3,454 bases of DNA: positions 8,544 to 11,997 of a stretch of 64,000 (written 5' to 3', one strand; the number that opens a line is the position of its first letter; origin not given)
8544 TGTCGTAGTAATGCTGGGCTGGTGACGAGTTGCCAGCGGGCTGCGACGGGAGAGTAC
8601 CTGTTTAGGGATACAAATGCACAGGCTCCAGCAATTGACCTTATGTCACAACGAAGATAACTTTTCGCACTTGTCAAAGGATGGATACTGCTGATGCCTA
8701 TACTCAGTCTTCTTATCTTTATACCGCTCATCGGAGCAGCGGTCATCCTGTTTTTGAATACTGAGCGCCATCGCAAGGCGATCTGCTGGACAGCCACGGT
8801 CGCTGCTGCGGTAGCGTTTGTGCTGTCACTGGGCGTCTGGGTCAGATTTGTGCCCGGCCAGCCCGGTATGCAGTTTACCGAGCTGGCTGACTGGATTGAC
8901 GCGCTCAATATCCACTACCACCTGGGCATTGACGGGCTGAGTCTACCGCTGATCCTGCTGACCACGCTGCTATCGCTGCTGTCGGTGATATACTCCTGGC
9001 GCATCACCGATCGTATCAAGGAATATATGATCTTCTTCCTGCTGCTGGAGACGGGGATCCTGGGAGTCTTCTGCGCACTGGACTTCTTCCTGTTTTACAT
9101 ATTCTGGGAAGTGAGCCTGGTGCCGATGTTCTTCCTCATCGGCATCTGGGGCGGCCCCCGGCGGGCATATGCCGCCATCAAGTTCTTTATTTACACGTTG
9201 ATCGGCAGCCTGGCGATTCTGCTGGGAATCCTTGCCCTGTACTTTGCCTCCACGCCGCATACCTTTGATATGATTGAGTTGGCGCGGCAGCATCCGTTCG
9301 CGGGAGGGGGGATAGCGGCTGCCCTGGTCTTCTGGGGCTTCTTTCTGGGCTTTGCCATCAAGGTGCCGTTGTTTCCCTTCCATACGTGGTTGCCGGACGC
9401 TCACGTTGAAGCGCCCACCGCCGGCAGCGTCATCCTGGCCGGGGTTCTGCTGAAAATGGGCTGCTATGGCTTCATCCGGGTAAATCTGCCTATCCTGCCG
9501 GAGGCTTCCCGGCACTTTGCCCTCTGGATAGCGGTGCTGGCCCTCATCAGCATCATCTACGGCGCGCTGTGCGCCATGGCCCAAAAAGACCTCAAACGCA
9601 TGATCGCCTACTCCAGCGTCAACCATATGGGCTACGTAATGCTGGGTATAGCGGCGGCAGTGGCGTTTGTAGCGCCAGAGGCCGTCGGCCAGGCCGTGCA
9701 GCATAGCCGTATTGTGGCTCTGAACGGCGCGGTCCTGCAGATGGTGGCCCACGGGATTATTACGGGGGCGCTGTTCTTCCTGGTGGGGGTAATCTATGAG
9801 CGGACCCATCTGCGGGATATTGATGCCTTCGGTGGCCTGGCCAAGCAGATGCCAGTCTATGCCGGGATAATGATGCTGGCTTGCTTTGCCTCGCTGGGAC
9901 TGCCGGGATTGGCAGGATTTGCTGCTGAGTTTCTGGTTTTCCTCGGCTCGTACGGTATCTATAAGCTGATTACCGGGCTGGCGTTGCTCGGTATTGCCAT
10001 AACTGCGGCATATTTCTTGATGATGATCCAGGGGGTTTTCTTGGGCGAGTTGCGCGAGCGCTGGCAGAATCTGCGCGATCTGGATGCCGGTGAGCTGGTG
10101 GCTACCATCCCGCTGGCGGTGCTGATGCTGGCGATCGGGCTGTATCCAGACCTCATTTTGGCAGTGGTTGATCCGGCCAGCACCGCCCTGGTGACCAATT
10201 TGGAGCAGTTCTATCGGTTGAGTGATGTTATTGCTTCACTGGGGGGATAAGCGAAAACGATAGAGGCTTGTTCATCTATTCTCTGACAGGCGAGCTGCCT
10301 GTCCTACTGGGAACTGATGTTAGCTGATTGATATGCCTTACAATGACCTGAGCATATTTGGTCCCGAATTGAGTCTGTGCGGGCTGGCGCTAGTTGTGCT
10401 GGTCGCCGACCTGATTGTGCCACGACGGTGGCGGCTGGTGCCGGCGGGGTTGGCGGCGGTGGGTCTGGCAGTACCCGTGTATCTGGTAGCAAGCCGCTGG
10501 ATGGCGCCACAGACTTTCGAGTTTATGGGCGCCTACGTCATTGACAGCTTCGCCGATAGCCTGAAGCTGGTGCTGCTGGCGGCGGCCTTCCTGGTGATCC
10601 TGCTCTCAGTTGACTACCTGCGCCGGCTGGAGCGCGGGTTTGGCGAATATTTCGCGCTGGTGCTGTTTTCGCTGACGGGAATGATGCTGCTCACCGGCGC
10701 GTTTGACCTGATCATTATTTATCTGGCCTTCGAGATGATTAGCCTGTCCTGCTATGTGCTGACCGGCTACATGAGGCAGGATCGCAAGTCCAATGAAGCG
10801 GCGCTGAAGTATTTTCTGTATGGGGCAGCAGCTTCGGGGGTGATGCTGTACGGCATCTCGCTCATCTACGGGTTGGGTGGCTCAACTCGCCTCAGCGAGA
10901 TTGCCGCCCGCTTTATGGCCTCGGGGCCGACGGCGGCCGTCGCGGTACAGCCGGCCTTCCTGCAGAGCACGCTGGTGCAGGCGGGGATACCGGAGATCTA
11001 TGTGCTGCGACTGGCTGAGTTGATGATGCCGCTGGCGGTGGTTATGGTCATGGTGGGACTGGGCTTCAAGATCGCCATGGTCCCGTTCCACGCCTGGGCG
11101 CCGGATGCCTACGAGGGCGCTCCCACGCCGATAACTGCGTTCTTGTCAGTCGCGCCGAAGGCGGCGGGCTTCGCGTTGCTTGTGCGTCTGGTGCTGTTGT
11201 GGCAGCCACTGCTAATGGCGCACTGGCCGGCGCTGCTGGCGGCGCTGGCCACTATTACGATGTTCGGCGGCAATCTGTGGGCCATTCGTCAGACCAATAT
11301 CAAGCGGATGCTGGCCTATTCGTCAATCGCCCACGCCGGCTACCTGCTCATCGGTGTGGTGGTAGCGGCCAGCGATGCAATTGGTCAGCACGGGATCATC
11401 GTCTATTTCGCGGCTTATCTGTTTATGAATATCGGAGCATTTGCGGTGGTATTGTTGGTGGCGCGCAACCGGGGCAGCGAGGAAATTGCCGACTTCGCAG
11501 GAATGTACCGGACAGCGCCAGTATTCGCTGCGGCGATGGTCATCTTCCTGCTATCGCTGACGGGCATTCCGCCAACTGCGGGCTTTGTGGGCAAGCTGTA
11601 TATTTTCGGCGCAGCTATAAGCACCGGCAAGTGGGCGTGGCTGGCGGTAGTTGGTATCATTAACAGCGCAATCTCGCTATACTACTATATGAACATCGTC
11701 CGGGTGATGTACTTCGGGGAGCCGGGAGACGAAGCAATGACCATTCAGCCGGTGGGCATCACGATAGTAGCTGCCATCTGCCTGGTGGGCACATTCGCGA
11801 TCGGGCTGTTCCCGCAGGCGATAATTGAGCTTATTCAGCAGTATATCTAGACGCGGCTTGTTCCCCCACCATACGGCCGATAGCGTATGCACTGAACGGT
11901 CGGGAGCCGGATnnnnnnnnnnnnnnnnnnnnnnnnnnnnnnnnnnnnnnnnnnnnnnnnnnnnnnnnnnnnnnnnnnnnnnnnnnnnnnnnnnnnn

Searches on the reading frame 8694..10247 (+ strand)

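Call 38: search_protein_families(library=pfam, proteins=[window:8694-10247:+], max_evalue=0.00001)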
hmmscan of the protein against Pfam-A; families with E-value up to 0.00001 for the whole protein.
window:8694-10247:+ (518 aa): 1 family
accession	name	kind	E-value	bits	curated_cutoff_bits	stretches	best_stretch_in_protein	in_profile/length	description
PF00361.26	Proton_antipo_M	-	2.1e-73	247.6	21.5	1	128-433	1-290/294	NADH:quinone oxidoreductase/Mrp antiporter, TM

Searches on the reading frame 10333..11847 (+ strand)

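Call 38: search_protein_families(library=pfam, proteins=[window:10333-11847:+], max_evalue=0.00001)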
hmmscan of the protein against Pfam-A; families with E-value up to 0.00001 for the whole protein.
window:10333-11847:+ (505 aa): 1 family
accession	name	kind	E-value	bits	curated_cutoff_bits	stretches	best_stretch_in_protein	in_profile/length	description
PF00361.26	Proton_antipo_M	-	2.3e-75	254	21.5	1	124-448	2-294/294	NADH:quinone oxidoreductase/Mrp antiporter, TM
